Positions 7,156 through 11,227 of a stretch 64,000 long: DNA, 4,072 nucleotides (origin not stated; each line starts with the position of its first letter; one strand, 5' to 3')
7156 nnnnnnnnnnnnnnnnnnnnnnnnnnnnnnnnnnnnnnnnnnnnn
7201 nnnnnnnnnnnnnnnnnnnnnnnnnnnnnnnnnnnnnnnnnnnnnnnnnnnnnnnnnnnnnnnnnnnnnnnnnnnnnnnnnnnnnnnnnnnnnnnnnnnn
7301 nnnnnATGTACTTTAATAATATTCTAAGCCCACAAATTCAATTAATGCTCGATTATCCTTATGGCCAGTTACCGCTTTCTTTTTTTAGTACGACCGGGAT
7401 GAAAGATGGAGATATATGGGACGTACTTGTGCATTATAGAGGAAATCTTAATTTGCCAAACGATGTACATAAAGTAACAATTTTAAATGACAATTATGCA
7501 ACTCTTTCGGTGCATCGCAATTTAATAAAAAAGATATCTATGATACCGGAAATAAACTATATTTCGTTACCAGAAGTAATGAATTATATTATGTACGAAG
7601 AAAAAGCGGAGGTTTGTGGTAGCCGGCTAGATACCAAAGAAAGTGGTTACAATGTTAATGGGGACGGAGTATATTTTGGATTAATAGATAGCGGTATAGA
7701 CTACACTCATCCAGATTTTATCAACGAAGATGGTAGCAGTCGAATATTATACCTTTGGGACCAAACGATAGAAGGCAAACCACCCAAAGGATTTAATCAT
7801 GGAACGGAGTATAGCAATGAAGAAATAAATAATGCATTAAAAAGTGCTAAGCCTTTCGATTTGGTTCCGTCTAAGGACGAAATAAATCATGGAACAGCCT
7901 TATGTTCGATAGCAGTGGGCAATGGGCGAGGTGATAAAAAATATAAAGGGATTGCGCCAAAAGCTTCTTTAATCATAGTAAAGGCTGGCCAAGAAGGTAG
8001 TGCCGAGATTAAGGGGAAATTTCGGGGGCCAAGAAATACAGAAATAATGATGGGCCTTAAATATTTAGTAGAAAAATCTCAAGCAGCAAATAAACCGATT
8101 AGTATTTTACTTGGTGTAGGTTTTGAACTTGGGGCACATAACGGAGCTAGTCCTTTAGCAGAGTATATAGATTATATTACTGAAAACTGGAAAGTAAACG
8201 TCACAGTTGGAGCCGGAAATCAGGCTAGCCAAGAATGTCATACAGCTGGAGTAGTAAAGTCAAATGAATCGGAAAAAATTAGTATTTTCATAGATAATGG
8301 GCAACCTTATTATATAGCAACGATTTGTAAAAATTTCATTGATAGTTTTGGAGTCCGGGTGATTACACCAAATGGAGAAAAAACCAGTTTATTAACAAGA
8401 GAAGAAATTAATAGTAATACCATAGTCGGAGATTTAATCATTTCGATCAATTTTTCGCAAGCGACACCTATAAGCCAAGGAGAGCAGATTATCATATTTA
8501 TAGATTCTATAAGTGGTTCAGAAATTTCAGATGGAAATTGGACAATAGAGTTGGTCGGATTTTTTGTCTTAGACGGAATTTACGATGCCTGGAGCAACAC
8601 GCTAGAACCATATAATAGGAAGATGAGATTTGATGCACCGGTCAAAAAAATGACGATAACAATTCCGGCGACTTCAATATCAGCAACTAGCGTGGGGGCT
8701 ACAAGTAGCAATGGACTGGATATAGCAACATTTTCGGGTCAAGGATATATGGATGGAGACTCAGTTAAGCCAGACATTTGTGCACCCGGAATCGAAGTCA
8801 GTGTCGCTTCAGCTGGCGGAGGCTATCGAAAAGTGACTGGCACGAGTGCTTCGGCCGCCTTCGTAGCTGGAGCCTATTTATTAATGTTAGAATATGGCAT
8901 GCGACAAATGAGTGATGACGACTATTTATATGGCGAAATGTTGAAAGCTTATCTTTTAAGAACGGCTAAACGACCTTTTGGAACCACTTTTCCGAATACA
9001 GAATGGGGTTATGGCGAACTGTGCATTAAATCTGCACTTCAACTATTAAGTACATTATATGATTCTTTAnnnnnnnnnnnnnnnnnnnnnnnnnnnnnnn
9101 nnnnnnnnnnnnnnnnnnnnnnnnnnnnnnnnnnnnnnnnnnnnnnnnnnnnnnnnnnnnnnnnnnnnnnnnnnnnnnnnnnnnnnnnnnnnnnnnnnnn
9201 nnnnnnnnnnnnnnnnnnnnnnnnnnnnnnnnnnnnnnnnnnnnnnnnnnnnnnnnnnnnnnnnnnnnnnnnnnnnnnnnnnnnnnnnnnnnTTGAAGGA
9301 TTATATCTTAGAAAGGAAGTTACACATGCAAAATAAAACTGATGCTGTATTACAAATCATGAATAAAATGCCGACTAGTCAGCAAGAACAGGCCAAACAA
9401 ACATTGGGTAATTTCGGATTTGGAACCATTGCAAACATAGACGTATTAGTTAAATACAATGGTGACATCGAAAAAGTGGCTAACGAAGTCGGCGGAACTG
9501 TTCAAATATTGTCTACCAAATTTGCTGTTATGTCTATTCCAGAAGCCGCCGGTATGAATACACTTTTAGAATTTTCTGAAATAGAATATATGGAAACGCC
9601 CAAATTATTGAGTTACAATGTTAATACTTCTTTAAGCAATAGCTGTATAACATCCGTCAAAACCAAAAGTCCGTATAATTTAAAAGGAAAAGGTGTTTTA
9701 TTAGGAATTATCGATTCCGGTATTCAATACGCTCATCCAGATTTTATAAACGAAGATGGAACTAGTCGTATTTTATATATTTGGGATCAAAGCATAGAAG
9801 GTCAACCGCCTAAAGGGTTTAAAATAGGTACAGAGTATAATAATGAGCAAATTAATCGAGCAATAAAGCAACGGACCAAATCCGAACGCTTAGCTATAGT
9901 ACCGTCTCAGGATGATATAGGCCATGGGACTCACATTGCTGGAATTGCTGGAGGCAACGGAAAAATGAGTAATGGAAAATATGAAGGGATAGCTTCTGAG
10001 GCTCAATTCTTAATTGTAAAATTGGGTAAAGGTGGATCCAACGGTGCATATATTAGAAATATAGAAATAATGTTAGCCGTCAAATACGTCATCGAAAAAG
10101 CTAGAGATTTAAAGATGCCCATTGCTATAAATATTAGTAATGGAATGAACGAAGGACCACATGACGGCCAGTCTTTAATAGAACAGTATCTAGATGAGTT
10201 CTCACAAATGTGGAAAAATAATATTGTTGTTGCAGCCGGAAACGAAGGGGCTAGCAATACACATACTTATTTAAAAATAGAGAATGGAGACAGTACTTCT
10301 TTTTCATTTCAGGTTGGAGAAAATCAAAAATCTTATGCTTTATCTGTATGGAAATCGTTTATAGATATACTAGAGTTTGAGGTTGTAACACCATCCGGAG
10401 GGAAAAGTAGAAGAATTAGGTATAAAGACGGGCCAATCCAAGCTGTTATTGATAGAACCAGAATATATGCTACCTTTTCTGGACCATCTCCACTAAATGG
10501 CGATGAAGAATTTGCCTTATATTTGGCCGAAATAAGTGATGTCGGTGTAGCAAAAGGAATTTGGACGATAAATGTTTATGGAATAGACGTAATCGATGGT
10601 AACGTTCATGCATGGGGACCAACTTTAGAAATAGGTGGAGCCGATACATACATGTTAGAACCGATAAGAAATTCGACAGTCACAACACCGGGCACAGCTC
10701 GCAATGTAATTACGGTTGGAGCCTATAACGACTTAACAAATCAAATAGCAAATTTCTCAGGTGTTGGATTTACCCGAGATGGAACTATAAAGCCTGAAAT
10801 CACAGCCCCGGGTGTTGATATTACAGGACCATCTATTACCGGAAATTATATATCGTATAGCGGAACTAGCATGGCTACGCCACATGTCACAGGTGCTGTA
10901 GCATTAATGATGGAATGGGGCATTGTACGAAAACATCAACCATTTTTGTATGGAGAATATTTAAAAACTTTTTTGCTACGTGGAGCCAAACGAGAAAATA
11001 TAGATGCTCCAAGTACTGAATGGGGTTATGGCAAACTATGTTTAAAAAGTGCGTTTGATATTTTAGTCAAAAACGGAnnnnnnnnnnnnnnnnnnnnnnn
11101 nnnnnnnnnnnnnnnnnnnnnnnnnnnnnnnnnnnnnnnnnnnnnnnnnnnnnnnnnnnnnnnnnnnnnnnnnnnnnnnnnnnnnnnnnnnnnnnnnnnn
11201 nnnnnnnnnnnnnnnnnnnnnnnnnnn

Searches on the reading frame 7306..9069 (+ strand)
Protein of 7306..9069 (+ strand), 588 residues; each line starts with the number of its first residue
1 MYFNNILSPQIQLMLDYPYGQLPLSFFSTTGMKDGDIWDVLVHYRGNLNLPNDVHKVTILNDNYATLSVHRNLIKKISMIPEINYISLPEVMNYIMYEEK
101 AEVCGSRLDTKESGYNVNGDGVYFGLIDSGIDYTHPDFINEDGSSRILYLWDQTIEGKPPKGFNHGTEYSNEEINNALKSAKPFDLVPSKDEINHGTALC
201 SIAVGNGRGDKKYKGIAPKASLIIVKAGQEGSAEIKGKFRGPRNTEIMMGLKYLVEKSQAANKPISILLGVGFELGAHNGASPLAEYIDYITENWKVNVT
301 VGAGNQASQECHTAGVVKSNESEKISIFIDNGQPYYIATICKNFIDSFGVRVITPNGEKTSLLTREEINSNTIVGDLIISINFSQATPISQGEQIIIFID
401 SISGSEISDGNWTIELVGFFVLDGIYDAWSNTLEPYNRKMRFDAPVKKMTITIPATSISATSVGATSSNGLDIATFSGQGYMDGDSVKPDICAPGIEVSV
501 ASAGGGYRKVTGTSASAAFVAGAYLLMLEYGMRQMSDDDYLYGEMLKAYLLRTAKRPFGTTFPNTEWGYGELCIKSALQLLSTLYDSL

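Call 32: search_protein_families(library=pfam, proteins=[window:7306-9069:+])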
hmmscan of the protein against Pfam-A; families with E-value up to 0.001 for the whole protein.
window:7306-9069:+ (588 aa): 2 families
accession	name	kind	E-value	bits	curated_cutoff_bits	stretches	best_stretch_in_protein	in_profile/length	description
PF00082.27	Peptidase_S8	-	5.3e-27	95.3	21.8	2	448-570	161-288/288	Subtilase family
PF18425.6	CspB_prodomain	-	4.9e-09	36.5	25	1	9-89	5-88/89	Csp protease B prodomain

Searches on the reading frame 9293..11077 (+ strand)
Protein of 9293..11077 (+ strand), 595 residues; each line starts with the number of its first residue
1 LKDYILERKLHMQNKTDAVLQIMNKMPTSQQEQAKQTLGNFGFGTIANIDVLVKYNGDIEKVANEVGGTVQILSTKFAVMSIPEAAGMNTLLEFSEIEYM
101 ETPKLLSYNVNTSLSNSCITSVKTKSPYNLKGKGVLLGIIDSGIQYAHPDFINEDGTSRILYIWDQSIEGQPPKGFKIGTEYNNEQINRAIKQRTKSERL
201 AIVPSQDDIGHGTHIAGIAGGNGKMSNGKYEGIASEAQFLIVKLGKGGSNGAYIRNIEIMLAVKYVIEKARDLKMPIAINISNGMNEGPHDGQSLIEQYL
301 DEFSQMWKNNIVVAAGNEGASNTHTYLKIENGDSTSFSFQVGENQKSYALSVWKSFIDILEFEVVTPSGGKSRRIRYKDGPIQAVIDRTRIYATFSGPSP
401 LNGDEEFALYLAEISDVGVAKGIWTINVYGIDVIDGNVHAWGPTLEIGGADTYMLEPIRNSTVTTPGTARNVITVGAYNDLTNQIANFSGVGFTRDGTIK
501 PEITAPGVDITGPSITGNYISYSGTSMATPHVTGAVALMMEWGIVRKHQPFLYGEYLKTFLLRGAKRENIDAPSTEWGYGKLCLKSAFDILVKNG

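Call 32: search_protein_families(library=pfam, proteins=[window:9293-11077:+])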
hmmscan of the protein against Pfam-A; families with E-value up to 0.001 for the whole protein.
window:9293-11077:+ (595 aa): 2 families
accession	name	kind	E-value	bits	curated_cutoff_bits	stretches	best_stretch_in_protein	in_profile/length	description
PF00082.27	Peptidase_S8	-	7e-40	137.6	21.8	2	459-580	160-288/288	Subtilase family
PF18425.6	CspB_prodomain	-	1.6e-14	54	25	1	14-104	1-89/89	Csp protease B prodomain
